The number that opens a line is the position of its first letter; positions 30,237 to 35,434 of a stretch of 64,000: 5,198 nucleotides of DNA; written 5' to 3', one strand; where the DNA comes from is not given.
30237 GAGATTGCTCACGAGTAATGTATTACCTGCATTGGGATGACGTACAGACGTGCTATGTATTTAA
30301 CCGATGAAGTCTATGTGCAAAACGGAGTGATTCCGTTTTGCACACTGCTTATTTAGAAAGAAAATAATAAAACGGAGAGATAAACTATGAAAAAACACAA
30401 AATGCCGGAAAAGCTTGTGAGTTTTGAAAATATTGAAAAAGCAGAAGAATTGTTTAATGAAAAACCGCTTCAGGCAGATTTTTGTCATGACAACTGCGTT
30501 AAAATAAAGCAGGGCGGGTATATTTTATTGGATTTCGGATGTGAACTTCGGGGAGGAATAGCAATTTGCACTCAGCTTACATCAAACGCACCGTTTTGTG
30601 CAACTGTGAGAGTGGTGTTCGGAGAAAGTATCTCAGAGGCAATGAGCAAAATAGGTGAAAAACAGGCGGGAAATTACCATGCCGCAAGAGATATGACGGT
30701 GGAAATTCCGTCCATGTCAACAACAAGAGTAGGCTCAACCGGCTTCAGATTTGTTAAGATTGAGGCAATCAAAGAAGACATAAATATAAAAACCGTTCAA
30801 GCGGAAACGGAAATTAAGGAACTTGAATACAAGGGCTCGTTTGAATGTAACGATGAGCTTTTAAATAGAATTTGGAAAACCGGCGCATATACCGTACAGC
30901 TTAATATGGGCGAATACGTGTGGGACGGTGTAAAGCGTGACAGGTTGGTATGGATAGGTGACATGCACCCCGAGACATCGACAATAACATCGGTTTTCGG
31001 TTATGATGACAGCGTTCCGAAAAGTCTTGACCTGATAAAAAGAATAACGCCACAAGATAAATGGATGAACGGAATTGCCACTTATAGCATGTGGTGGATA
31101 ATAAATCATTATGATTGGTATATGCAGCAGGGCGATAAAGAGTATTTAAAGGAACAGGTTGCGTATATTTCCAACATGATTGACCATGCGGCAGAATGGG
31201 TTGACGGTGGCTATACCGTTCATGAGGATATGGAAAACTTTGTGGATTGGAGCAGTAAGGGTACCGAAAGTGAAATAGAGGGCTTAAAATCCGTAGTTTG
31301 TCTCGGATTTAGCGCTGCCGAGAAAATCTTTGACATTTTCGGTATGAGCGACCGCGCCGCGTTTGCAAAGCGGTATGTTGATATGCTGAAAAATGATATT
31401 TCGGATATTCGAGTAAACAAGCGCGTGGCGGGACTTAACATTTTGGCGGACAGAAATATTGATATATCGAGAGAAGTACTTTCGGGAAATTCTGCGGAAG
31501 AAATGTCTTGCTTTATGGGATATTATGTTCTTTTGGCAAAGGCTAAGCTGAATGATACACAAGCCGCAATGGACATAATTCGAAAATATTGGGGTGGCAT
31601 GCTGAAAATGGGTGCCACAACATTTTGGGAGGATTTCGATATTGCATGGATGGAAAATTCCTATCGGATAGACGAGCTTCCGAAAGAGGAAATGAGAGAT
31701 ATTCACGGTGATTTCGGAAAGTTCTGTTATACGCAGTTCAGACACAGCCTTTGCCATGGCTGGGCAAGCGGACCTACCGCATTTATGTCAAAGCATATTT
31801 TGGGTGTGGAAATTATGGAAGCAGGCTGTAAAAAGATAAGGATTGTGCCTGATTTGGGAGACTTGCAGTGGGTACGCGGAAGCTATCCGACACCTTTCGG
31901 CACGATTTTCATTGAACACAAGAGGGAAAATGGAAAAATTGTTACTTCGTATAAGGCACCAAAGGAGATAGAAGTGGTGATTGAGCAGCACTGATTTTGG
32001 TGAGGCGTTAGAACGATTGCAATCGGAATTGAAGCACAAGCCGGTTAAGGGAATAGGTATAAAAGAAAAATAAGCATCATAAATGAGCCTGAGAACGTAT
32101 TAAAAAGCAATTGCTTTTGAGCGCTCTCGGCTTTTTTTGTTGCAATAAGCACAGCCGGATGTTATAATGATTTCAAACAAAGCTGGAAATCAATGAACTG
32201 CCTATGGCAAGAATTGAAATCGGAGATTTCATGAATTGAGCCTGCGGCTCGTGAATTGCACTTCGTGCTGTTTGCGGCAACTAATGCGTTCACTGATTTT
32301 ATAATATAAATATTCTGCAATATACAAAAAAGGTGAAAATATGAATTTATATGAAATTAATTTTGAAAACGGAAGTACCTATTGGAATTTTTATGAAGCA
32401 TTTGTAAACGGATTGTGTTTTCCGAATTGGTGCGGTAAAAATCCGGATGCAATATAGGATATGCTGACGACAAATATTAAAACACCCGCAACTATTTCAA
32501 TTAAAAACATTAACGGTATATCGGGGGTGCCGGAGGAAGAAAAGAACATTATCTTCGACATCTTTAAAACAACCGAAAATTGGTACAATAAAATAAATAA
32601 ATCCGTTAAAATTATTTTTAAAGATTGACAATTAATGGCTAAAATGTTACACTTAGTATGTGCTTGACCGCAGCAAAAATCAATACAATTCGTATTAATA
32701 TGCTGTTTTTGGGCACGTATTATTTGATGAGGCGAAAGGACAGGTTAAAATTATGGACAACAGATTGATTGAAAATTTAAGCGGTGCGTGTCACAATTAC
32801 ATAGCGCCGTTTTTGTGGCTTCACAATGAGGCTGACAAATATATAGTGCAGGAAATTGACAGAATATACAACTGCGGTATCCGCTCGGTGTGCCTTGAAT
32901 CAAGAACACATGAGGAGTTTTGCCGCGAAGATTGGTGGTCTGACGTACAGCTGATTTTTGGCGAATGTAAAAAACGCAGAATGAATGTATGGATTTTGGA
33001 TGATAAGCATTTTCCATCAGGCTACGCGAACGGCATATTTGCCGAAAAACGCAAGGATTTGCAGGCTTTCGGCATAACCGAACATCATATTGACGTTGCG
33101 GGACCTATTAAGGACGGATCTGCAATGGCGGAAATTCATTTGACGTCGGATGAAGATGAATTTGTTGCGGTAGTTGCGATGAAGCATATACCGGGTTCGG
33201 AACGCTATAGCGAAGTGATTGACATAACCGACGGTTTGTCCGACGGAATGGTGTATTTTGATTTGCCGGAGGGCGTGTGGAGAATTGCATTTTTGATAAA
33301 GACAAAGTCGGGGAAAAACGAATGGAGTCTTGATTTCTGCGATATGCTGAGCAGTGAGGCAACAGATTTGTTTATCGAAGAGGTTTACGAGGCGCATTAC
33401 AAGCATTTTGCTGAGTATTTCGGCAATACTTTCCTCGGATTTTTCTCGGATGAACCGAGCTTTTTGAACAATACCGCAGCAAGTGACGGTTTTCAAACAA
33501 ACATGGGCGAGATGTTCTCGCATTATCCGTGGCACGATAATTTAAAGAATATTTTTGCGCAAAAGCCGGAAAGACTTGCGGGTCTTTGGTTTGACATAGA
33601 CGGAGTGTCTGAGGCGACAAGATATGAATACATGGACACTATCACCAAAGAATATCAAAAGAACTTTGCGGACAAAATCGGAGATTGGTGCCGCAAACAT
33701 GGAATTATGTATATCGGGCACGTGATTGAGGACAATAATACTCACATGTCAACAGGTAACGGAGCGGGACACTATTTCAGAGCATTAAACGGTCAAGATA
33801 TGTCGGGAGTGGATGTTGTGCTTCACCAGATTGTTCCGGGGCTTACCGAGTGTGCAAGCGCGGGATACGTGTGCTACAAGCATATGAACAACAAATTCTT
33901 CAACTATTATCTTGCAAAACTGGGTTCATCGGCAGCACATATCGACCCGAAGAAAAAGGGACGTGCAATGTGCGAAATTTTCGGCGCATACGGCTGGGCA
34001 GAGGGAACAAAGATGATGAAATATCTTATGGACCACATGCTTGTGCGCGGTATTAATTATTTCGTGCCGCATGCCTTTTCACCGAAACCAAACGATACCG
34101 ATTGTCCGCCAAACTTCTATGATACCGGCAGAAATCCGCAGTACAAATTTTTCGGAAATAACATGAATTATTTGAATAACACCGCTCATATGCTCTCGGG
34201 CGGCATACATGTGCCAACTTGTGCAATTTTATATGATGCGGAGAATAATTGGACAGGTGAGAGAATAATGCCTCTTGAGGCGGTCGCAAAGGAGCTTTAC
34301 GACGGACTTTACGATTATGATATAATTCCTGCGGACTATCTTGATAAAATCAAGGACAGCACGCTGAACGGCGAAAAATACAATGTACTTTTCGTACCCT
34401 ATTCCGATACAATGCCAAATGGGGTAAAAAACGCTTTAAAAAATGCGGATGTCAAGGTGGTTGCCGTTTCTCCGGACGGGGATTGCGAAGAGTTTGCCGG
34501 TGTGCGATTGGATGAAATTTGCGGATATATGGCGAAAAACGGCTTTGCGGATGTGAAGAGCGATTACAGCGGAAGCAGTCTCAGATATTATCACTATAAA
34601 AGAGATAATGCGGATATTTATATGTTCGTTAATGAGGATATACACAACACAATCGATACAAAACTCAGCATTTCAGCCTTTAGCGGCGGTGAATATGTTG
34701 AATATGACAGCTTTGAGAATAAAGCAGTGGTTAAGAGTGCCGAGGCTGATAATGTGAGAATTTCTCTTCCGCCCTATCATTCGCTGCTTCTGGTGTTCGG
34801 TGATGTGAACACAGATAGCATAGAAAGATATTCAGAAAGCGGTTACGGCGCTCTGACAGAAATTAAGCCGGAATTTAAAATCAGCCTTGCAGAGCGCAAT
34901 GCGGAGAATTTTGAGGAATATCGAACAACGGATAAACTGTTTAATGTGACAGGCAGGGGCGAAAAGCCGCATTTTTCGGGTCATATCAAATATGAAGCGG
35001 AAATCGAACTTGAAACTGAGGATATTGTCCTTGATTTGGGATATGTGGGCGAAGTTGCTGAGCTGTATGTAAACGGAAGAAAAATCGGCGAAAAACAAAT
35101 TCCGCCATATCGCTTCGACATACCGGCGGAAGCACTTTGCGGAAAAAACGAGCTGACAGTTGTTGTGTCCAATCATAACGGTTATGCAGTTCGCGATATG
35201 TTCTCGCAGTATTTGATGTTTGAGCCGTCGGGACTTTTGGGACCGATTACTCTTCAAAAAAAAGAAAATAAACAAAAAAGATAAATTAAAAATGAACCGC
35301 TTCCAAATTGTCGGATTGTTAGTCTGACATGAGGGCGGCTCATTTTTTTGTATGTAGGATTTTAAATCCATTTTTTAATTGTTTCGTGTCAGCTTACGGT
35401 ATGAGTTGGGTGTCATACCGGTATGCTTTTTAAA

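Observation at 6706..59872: Two permuted paralogous surface-glycan loci sit side by side and fill about 50 kb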

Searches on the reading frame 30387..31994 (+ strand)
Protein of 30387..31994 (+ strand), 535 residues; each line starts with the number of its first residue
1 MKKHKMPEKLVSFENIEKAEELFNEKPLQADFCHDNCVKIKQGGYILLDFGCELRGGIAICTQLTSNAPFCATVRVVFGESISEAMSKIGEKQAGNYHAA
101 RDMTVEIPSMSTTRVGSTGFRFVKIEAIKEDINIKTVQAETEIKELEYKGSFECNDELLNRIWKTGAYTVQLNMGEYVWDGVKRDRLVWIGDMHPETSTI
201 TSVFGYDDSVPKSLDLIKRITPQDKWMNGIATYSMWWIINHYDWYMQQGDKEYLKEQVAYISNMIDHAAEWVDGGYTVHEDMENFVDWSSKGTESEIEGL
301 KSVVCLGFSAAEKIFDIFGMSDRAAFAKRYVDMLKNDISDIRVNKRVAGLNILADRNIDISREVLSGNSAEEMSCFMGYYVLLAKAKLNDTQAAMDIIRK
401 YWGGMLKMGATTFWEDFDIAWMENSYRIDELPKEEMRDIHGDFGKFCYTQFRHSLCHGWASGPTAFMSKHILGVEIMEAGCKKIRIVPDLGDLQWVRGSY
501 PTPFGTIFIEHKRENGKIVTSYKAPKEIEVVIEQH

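Call 4: search_protein_families(library=pfam, proteins=[window:30387-31994:+], max_evalue=0.01)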
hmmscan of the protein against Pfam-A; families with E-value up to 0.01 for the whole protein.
window:30387-31994:+ (535 aa): 2 families
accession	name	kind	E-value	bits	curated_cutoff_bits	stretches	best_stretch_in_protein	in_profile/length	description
PF17389.8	Bac_rhamnosid6H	-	1.6e-15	57.7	24.5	1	149-292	3-157/339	Bacterial alpha-L-rhamnosidase 6 hairpin glycosidase domain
PF17390.7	Bac_rhamnosid_C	-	2.9e-06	27.5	22.1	1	473-528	1-57/78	Bacterial alpha-L-rhamnosidase C-terminal domain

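Call 96: search_protein_families(library=pfam, proteins=[window:30387-31994:+], max_evalue=1)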
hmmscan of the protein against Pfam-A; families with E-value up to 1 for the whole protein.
window:30387-31994:+ (535 aa): 3 families
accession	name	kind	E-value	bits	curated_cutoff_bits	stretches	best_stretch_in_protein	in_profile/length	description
PF17389.8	Bac_rhamnosid6H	-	1.6e-15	57.7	24.5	2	149-292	3-157/339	Bacterial alpha-L-rhamnosidase 6 hairpin glycosidase domain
PF17390.7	Bac_rhamnosid_C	-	2.9e-06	27.5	22.1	1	473-528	1-57/78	Bacterial alpha-L-rhamnosidase C-terminal domain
PF05592.18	Bac_rhamnosid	-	0.073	13.4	22.2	1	44-139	6-98/102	Bacterial alpha-L-rhamnosidase concanavalin-like domain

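Call 97: search_solved_structures(query=window:30387-31994:+, max_evalue=0.01)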
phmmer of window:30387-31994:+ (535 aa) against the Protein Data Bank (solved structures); distinct sequences matched with E-value up to 0.01: 5.
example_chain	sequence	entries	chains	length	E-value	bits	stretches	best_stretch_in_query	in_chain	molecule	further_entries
3cih_A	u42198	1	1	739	1.6e-45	158.8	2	112-292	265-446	Putative alpha-rhamnosidase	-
2okx_A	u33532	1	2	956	8.5e-20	73.9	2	129-290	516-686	Rhamnosidase B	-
8hmm_A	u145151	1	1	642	4.5e-17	64.9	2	369-516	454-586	Bac_rhamnosid6H domain-containing protein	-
4xhc_A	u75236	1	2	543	8.5e-13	50.8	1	40-225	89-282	Alpha-L-rhamnosidase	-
8iwd_A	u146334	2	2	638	1.2e-12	50.4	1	139-192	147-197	Alpha-L-rhamnosidase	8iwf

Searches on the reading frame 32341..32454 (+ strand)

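Call 96: search_protein_families(library=pfam, proteins=[window:32341-32454:+], max_evalue=1)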
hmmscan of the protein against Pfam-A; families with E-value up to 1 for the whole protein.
seq(38 aa): 1 family
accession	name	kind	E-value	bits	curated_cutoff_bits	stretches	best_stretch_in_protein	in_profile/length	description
PF01337.24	Barstar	-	0.0017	18.7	23.4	1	1-37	1-37/96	Barstar (barnase inhibitor)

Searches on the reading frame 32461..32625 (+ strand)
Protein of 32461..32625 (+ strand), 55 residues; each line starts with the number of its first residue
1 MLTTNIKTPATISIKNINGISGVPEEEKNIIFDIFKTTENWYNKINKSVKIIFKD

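Call 96: search_protein_families(library=pfam, proteins=[window:32461-32625:+], max_evalue=1)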
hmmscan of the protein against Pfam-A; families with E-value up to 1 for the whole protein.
seq(55 aa): 1 family
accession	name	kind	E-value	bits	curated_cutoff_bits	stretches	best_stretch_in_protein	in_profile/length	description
PF05952.17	ComX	-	0.055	13.8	25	1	21-40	27-46/55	Bacillus competence pheromone ComX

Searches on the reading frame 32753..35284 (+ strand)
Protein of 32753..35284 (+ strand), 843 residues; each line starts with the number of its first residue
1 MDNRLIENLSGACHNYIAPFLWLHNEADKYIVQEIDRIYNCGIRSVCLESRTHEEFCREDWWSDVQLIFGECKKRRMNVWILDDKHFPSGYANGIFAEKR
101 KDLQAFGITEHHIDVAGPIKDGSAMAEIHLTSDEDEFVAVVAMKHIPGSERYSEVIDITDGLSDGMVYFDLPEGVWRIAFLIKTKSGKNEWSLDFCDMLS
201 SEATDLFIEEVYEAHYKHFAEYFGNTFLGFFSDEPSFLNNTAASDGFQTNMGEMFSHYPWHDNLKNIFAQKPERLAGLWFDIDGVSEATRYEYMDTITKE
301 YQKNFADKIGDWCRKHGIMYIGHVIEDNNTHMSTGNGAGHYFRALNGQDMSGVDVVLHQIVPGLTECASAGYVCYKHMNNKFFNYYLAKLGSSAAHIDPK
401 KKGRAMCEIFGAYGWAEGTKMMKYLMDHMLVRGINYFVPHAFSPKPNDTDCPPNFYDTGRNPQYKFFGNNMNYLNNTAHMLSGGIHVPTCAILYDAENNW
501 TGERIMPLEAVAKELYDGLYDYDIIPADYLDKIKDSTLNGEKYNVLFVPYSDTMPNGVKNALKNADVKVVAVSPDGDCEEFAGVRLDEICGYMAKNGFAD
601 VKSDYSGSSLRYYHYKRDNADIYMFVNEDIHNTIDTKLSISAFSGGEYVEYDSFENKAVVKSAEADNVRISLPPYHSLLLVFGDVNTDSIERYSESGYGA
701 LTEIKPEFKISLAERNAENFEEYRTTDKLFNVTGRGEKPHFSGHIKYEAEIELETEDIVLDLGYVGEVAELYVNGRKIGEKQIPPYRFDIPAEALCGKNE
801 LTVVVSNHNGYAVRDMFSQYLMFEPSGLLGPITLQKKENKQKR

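Call 4: search_protein_families(library=pfam, proteins=[window:32753-35284:+], max_evalue=0.01)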
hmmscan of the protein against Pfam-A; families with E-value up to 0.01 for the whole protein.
window:32753-35284:+ (843 aa): 2 families
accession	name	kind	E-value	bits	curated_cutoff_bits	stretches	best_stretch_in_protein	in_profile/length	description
PF17132.9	Glyco_hydro_106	-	9.9e-10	38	29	1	391-556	433-606/743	alpha-L-rhamnosidase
PF02837.24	Glyco_hydro_2_N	-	0.004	17.6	28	1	756-835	82-166/169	Glycosyl hydrolases family 2, sugar binding domain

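Call 44: search_solved_structures(query=window:32753-35284:+, max_evalue=0.1)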
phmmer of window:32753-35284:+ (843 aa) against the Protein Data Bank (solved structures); distinct sequences matched with E-value up to 0.1: 3.
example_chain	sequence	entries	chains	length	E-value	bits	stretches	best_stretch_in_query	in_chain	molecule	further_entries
5mqm_A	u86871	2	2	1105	0.0056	18.2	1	746-812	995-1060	Glycosyl hydrolases family 2, sugar binding domain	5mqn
5mwk_A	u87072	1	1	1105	0.0056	18.2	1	746-812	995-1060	Glycoside hydrolase family 2, sugar binding protein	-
6q2f_A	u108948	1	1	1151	0.0067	17.9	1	754-807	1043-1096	Glycoside hydrolase family protein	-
